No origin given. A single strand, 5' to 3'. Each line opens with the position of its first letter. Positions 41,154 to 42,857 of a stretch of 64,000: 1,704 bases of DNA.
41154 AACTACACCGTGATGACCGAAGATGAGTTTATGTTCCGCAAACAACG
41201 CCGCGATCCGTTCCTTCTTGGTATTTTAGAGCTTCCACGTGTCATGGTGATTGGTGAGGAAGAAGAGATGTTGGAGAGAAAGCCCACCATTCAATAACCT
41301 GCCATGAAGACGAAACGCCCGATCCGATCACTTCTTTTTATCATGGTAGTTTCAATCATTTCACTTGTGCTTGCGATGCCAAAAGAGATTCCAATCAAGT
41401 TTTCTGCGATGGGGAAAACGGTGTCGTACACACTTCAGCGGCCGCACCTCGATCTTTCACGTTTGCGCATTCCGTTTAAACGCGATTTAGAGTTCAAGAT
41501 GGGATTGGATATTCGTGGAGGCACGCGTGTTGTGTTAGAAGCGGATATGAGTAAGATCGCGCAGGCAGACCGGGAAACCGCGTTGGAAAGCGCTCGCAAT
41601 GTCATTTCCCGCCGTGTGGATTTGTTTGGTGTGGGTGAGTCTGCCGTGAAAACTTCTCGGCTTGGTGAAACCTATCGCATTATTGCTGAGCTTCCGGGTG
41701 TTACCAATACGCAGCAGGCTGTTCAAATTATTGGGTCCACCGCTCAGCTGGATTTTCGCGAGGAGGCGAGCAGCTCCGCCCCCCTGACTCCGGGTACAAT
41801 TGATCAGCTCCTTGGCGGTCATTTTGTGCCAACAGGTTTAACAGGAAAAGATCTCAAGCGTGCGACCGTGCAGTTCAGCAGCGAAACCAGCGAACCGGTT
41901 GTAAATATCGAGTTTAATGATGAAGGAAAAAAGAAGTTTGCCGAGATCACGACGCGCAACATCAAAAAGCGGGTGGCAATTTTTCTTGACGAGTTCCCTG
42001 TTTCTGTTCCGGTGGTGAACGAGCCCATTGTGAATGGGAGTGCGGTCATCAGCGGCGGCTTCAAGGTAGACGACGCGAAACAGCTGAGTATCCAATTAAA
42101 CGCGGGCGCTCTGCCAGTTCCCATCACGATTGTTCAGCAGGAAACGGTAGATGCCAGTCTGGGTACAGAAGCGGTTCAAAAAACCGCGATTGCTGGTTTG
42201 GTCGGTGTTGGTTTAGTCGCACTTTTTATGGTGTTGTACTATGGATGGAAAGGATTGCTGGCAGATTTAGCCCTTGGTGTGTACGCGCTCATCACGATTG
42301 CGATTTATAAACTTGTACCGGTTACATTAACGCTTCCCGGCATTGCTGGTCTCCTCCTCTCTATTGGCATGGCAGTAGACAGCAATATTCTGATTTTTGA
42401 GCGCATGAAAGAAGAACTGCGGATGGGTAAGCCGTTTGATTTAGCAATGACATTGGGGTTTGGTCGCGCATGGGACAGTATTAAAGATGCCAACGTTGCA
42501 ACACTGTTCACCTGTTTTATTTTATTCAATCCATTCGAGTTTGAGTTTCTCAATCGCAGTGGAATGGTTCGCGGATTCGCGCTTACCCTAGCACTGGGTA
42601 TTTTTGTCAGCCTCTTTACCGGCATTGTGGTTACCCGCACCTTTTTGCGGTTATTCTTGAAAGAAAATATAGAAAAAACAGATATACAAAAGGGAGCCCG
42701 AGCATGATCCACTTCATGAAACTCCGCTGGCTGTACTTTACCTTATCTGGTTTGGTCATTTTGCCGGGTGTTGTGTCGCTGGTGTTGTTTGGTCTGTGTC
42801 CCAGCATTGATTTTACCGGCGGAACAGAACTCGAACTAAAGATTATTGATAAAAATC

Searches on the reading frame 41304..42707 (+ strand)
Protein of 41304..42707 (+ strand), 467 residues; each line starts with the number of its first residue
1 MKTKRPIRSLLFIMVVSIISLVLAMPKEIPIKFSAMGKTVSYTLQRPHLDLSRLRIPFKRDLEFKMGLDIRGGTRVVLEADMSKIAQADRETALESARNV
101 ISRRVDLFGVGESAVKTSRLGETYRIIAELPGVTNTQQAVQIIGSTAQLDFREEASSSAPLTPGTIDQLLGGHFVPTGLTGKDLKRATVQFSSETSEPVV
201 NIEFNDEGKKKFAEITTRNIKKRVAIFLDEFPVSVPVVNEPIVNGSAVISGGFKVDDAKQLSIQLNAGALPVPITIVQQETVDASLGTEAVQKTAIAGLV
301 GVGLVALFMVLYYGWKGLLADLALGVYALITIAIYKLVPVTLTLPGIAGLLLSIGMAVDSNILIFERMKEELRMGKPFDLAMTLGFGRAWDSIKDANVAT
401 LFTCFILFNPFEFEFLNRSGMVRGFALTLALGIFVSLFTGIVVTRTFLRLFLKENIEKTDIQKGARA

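Call 52: search_protein_families(library=ncbifam, proteins=[window:41304-42707:+], max_evalue=1e-10)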
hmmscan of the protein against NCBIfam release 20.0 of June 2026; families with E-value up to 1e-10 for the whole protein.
window:41304-42707:+ (467 aa): 17 families
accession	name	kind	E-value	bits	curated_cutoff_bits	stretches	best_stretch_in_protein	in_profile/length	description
NF009583.0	PRK13024.1-3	subfamily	2.8e-119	399.3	721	1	60-462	37-443/755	protein translocase subunit SecDF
TIGR01129.1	secD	equivalog_domain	3.5e-107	359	244.4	1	66-448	1-397/397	protein translocase subunit SecD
NF009585.0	PRK13024.1-5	equivalog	3.7e-88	296.7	1037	1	179-455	383-651/993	protein translocase subunit SecDF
NF011315.0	PRK14726.1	equivalog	1.7e-77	261.3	1249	1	180-455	260-528/855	protein translocase subunit SecDF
NF009545.0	PRK12933.1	equivalog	2.8e-63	214.4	728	1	100-455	238-597/604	protein translocase subunit SecD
TIGR00916.1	2A0604s01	subfamily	5.2e-63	212.8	148.6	1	204-441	1-231/231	SecD/SecF family protein translocase subunit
NF009581.0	PRK13024.1-1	equivalog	2.7e-62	210.9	1058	1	64-454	32-413/752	protein translocase subunit SecDF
NF009580.0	PRK13023.1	equivalog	4.9e-59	200.3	1153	1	64-451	62-447/775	protein translocase subunit SecDF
NF009584.0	PRK13024.1-4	equivalog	2.7e-58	198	1171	1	64-458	32-419/759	protein translocase subunit SecDF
NF009540.0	PRK12911.1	equivalog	5.9e-39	133.2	1878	1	221-455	839-1065/1403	bifunctional preprotein translocase subunit SecD/SecF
NF009582.0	PRK13024.1-2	equivalog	3.3e-37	127.9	723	1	213-456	256-492/859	protein translocase subunit SecDF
NF006218.0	PRK08343.1-4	subfamily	5.7e-29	101.1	383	1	64-452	31-385/392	preprotein translocase subunit SecD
TIGR00966.2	transloc_SecF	equivalog_domain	2.2e-21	76.6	160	1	261-448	93-276/279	protein translocase subunit SecF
NF046001.1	SecDF_plasm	equivalog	8.2e-20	70.5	500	1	238-455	297-507/878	protein translocase subunit SecDF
NF006216.0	PRK08343.1-2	equivalog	5.3e-16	58.5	519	1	256-445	310-491/506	preprotein translocase subunit SecD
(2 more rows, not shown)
